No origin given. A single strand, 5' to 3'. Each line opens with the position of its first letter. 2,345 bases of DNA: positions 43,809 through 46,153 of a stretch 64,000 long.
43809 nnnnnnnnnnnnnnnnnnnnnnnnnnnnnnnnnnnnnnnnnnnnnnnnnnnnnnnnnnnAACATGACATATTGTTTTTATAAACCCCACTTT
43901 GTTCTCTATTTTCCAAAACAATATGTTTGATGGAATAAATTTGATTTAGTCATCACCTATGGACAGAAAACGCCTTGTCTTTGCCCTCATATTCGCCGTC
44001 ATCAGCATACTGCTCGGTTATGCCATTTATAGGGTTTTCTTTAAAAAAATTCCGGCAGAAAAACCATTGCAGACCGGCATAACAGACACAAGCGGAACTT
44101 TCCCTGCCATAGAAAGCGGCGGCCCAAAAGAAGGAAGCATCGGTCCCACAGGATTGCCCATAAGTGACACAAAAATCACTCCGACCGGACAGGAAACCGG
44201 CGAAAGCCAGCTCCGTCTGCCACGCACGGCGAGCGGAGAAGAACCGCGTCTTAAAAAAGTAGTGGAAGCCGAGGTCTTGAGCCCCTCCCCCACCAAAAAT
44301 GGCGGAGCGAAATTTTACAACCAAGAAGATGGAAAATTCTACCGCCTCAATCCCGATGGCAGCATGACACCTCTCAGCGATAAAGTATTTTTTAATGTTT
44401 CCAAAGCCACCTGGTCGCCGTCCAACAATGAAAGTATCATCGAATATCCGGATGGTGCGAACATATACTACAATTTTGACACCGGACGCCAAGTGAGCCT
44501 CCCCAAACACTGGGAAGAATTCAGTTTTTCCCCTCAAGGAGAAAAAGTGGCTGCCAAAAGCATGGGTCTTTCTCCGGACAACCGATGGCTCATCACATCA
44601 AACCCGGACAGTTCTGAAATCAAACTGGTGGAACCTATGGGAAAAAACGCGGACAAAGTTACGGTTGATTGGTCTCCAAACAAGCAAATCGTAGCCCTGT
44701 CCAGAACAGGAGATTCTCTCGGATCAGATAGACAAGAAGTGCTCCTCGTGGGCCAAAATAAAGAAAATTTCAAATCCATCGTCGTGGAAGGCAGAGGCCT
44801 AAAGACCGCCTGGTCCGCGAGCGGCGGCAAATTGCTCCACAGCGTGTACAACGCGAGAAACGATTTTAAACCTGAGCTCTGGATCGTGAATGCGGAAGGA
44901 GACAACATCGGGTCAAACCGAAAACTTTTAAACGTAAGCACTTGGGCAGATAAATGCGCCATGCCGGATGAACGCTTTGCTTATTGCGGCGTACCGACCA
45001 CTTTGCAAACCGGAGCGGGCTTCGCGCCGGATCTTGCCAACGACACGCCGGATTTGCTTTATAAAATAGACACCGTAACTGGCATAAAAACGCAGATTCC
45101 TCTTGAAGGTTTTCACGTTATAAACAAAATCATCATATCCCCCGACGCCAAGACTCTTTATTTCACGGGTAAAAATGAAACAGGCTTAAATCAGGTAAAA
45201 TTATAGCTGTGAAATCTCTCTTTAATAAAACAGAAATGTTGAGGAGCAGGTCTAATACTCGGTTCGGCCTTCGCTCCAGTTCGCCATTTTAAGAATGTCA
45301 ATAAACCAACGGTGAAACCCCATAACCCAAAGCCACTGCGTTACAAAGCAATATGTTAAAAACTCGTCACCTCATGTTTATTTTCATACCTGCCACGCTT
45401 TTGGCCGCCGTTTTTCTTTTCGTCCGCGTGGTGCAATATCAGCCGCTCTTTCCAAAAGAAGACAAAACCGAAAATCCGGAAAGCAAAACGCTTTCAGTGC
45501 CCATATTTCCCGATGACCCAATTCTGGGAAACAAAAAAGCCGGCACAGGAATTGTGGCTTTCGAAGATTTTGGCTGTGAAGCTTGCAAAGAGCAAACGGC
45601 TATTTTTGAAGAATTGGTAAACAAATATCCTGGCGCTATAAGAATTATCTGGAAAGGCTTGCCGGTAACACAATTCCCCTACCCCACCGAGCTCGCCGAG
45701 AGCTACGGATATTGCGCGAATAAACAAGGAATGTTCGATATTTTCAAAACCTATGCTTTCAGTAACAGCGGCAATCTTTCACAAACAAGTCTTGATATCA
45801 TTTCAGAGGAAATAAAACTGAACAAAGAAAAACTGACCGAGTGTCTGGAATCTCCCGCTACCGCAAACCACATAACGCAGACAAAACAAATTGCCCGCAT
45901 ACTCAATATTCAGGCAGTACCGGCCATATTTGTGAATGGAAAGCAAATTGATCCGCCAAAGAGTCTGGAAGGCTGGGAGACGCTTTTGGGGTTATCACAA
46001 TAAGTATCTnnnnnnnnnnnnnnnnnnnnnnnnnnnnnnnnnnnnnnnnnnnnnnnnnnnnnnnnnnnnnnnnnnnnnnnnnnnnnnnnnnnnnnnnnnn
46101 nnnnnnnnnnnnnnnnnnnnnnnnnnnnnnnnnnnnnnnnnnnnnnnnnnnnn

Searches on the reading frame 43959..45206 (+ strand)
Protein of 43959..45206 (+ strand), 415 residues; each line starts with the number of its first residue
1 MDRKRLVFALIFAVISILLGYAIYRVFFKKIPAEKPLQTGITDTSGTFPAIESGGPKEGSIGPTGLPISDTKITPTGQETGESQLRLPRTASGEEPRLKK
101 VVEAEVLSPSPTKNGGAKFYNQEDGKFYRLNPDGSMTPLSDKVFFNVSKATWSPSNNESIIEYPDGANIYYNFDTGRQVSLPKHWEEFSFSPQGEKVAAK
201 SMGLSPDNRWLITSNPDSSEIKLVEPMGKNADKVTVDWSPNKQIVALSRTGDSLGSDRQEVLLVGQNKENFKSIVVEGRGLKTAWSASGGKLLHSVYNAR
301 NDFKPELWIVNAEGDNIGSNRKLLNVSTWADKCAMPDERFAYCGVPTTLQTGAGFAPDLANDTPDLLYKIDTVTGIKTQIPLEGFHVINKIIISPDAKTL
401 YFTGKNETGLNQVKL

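Call 12: search_protein_families(library=pfam, proteins=[window:43959-45206:+], max_evalue=0.01)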
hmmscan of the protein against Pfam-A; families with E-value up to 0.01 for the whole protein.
window:43959-45206:+ (415 aa): 1 family
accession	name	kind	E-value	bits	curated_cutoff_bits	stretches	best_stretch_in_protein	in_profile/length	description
PF08450.18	SGL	-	0.0059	16.7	26.3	0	365-403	115-151/246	SMP-30/Gluconolactonase/LRE-like region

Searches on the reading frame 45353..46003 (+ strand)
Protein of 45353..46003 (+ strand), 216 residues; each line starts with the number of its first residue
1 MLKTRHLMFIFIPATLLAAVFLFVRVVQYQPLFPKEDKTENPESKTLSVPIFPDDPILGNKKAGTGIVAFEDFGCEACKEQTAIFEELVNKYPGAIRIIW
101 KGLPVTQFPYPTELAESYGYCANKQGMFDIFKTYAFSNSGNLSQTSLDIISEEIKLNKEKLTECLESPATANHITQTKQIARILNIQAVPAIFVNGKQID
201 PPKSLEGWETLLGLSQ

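Call 12: search_protein_families(library=pfam, proteins=[window:45353-46003:+], max_evalue=0.01)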
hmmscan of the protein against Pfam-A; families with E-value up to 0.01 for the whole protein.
window:45353-46003:+ (216 aa): 3 families
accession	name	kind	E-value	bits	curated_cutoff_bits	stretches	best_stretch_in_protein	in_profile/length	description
PF13462.12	Thioredoxin_4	-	1.5e-21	77.7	23.2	1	54-212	4-163/165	Thioredoxin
PF01323.26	DSBA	-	2.8e-08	34.2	25.6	1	135-208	112-186/191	DSBA-like thioredoxin domain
PF13192.12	Thioredoxin_3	-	0.0015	19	24.8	0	157-197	20-58/76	Thioredoxin domain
